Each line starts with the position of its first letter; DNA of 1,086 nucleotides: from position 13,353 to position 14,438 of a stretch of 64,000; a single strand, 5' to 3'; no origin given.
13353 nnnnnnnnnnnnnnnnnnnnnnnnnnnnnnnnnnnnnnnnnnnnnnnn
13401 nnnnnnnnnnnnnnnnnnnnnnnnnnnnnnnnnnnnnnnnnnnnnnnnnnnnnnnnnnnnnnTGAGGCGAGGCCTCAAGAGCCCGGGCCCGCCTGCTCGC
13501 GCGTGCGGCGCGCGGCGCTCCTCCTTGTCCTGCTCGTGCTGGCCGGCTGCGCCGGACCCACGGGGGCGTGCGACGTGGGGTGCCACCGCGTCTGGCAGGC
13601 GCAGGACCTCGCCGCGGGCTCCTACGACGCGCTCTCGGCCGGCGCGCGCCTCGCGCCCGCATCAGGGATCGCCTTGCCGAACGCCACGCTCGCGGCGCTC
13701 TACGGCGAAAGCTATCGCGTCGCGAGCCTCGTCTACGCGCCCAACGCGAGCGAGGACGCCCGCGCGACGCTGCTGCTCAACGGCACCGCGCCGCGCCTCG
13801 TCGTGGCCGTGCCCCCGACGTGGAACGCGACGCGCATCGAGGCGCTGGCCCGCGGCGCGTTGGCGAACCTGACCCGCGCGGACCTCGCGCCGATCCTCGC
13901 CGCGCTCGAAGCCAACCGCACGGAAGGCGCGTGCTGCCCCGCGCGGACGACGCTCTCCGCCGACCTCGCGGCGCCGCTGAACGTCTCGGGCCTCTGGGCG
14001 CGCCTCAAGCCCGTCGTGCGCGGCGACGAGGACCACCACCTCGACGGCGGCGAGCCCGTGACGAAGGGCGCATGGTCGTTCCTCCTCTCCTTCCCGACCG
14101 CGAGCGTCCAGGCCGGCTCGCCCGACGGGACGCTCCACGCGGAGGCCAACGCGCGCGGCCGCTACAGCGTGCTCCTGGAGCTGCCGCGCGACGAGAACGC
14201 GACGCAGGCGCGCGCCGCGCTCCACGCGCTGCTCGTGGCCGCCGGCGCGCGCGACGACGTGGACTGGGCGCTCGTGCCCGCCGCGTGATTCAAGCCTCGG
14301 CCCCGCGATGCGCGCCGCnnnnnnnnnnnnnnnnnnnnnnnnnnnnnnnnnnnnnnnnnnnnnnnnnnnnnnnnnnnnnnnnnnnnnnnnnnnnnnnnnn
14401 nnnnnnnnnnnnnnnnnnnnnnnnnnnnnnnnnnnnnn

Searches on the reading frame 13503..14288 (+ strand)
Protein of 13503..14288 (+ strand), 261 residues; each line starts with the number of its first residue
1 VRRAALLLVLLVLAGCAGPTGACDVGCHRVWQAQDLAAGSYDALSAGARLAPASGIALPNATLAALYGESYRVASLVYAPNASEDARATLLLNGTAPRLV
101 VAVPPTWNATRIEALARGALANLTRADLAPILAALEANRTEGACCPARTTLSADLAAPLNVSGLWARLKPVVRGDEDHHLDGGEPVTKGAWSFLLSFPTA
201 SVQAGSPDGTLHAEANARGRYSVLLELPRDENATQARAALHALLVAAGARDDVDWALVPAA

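Call 3: search_protein_families(library=pfam, proteins=[window:13503-14288:+], max_evalue=0.1)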
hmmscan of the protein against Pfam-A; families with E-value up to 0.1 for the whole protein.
window:13503-14288:+ (261 aa): 0 families

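Call 4: search_protein_families(library=ncbifam, proteins=[window:13503-14288:+], max_evalue=0.1)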
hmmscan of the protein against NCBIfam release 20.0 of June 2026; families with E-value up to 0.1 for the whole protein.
window:13503-14288:+ (261 aa): 0 families
